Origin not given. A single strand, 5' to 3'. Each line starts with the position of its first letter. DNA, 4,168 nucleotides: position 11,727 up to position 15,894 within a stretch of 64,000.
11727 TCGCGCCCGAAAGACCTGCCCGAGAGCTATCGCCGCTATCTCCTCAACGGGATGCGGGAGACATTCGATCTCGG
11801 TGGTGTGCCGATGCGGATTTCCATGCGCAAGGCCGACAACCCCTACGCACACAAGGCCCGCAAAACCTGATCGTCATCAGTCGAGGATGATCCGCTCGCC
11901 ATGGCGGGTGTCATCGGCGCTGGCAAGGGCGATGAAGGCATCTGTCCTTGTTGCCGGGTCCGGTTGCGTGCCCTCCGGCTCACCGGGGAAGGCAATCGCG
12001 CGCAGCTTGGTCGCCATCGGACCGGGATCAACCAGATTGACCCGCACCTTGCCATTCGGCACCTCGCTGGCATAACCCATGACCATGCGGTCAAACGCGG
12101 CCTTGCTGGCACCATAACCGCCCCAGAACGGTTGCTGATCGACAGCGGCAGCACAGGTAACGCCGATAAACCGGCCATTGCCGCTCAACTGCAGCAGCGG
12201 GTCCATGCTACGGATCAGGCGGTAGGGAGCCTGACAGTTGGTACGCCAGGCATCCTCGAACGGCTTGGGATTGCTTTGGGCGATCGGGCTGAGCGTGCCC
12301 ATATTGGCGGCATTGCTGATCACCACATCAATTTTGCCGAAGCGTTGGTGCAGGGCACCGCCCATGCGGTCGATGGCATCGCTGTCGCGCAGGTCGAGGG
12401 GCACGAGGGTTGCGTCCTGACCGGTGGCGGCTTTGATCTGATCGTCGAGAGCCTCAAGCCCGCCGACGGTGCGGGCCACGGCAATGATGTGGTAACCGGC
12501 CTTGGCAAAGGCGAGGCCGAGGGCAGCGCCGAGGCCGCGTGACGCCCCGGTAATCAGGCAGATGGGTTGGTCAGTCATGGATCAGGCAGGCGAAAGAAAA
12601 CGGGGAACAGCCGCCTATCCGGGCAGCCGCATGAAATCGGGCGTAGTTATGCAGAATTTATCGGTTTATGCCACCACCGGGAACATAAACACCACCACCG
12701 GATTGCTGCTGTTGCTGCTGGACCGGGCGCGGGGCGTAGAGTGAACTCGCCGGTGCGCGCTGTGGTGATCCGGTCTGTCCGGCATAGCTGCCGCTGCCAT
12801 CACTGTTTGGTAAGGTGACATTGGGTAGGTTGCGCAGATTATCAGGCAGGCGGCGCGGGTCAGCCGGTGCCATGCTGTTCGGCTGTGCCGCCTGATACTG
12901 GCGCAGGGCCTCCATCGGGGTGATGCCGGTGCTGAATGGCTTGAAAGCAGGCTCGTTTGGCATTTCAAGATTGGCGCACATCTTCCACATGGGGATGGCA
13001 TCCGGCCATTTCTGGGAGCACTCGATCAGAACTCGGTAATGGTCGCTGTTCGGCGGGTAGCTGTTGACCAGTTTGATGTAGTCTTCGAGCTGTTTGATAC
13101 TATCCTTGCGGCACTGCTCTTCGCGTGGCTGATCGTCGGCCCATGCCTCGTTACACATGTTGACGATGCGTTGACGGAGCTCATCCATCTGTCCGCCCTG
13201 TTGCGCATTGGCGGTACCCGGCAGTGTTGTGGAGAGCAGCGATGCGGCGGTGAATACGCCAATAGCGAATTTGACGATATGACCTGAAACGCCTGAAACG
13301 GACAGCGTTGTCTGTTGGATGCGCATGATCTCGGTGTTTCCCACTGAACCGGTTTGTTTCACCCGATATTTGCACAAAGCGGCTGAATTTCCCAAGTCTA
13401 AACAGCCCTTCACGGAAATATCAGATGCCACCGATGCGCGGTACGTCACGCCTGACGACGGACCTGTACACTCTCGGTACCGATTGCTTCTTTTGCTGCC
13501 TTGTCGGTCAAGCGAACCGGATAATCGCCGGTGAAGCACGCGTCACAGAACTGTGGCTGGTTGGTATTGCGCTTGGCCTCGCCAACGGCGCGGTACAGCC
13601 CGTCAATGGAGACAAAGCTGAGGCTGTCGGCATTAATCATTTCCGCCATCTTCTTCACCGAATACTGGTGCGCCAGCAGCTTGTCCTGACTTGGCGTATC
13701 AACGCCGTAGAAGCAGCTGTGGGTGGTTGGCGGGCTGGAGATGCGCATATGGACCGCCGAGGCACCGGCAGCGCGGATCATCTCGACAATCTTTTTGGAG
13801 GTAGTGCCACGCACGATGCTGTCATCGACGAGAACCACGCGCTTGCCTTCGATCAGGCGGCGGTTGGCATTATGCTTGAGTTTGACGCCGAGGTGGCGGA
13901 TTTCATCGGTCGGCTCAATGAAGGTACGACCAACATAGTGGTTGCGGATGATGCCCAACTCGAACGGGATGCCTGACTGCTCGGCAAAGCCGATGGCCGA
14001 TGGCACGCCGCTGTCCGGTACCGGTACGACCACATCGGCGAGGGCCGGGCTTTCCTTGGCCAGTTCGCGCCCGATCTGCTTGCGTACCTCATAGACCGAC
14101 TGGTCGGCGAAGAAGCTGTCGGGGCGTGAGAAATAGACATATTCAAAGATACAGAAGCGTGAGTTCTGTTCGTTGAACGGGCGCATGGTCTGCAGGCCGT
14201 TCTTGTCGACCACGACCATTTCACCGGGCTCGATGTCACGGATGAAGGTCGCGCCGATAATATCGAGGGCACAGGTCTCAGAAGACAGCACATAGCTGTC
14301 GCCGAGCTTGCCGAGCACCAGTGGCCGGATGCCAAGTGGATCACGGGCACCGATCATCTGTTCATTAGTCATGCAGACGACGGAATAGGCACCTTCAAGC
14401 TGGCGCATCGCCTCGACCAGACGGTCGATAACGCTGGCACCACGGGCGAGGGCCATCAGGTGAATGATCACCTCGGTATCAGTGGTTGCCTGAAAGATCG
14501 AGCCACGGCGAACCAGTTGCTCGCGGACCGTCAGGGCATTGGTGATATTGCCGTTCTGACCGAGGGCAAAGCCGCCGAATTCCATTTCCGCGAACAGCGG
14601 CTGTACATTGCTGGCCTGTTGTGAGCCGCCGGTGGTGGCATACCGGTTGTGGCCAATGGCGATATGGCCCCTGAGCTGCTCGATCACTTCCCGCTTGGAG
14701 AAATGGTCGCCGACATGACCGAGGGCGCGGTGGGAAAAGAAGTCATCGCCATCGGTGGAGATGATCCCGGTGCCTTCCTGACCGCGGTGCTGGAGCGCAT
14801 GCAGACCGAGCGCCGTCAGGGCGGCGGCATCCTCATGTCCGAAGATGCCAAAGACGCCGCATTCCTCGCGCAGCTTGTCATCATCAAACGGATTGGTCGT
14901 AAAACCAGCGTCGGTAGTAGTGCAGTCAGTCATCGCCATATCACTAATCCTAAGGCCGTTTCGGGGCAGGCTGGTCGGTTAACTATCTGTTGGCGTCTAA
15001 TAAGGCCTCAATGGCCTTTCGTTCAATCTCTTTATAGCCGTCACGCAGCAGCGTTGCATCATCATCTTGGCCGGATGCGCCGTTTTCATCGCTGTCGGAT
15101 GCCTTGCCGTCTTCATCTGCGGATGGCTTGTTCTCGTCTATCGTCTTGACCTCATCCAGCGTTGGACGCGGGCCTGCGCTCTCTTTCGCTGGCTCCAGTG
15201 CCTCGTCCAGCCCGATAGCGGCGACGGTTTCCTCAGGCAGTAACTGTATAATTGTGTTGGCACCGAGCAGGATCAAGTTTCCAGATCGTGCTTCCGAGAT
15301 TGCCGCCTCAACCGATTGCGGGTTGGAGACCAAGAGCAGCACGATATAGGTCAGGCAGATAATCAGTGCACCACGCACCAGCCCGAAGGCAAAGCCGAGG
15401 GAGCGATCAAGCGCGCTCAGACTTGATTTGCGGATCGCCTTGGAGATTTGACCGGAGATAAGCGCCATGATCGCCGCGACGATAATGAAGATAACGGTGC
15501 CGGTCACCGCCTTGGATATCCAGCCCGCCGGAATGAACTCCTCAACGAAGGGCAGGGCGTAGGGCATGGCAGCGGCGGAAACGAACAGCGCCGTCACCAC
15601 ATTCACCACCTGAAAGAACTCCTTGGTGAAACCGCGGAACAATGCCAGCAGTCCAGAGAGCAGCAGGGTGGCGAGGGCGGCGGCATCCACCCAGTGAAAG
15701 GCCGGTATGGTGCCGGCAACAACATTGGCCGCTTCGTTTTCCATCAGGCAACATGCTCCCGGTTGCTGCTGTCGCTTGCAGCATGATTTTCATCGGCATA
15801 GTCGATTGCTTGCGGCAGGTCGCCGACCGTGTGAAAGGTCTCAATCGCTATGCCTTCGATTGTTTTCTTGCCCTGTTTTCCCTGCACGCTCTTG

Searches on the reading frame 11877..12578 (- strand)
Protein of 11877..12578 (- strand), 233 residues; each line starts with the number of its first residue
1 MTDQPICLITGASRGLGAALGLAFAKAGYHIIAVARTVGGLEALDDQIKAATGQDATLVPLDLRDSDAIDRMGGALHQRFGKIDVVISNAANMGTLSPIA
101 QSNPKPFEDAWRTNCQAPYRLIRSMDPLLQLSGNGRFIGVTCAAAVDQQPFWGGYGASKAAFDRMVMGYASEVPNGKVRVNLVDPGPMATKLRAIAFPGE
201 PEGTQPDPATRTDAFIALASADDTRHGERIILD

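Call 8: search_protein_families(library=pfam, proteins=[window:11877-12578:-])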
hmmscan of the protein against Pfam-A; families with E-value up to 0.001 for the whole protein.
window:11877-12578:- (233 aa): 4 families
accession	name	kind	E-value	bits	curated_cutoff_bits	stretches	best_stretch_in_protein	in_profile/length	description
PF00106.31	adh_short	-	1.6e-36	126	26.6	1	7-194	3-188/195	short chain dehydrogenase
PF13561.12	adh_short_C2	-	4e-28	99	27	1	11-193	1-181/236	Enoyl-(Acyl carrier protein) reductase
PF01370.27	Epimerase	-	1e-06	28.8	20.9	1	8-172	2-159/240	NAD dependent epimerase/dehydratase family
PF08659.16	KR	-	5.3e-05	23.6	22.6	1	8-122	4-120/180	KR domain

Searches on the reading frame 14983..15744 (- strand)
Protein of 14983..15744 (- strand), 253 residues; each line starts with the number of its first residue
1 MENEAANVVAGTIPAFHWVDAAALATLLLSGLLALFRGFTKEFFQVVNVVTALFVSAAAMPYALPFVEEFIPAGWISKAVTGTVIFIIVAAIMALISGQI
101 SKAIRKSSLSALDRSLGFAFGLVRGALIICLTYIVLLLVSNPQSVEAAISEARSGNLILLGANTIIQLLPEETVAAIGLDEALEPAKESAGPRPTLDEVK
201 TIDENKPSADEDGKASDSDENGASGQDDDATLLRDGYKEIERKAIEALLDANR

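Call 8: search_protein_families(library=pfam, proteins=[window:14983-15744:-])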
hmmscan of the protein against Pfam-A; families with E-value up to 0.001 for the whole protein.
window:14983-15744:- (253 aa): 1 family
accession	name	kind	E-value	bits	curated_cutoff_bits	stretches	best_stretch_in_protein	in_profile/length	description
PF02674.22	Colicin_V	-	2.7e-24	86.2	29.3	1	19-153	1-134/144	Colicin V production protein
